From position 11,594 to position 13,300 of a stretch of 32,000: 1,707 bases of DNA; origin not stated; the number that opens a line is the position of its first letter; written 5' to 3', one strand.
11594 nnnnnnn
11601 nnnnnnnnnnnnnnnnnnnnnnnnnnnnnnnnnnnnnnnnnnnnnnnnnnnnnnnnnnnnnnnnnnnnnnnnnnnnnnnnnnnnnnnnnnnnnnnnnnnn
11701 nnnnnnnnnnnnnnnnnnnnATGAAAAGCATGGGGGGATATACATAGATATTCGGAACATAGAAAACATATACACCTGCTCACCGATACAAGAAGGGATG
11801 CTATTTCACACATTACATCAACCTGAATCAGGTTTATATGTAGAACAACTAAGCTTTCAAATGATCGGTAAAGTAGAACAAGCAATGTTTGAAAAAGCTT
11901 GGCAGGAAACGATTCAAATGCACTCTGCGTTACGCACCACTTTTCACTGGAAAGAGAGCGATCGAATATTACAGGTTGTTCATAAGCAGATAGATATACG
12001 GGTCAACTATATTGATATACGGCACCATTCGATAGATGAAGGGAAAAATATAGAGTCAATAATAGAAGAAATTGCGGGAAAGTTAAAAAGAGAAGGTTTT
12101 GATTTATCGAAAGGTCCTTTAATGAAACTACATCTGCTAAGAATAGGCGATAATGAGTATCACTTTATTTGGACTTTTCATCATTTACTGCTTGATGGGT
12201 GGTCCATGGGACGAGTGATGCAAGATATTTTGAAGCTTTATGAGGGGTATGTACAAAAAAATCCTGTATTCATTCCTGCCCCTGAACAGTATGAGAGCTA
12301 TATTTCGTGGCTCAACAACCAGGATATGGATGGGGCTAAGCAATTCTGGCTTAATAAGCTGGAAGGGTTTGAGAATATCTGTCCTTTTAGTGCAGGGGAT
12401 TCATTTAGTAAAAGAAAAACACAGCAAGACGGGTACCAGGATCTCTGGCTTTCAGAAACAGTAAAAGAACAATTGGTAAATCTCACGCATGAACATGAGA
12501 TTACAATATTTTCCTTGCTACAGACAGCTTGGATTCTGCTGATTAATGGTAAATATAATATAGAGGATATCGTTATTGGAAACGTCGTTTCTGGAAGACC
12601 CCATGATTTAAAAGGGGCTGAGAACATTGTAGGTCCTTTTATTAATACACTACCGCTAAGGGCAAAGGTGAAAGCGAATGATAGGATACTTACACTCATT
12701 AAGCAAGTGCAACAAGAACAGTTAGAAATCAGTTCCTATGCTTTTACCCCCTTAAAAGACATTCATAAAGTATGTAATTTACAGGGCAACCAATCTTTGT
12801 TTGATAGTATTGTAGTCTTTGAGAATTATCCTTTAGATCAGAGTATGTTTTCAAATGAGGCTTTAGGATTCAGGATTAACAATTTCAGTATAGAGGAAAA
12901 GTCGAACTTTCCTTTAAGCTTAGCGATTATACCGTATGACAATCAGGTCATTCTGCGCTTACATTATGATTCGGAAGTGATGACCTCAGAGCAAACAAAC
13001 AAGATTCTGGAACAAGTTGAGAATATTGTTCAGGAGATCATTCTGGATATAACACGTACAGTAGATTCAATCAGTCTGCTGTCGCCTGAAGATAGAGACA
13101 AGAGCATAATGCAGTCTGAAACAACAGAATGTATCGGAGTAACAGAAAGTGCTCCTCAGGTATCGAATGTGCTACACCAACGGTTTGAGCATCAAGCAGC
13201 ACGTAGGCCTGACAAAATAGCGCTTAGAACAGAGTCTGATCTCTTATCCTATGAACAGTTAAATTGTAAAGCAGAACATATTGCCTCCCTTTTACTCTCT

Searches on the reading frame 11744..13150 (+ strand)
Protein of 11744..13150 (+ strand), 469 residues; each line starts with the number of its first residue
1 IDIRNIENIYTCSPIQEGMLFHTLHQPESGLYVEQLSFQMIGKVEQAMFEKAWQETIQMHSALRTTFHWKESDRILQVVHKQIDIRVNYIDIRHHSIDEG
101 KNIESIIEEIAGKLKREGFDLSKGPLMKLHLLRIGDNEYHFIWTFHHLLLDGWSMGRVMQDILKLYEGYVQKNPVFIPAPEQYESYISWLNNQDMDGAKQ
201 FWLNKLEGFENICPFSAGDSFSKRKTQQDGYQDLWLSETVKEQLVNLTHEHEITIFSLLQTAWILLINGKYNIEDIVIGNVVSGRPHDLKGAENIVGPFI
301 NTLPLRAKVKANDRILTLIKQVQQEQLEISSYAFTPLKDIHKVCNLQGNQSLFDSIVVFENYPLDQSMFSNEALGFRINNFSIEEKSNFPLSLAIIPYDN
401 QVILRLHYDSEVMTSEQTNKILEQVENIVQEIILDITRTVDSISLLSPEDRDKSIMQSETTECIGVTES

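Call 67: search_protein_families(library=pfam, proteins=[window:11744-13150:+, window:11768-13150:+, window:11798-13150:+], max_evalue=1e-10)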
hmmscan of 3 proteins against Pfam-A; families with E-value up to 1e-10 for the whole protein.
window:11744-13150:+ (469 aa): 1 family
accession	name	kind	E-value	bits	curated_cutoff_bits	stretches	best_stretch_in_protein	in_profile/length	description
PF00668.25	Condensation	-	2.5e-96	323.6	30.6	1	7-452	2-453/456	Condensation domain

window:11768-13150:+ (461 aa): 1 family
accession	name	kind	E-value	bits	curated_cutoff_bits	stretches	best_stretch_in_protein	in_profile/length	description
PF00668.25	Condensation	-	1.1e-95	321.5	30.6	1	2-444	5-453/456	Condensation domain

window:11798-13150:+ (451 aa): 1 family
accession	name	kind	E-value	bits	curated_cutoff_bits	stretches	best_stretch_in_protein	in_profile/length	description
PF00668.25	Condensation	-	2.1e-90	304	30.6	1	1-434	14-453/456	Condensation domain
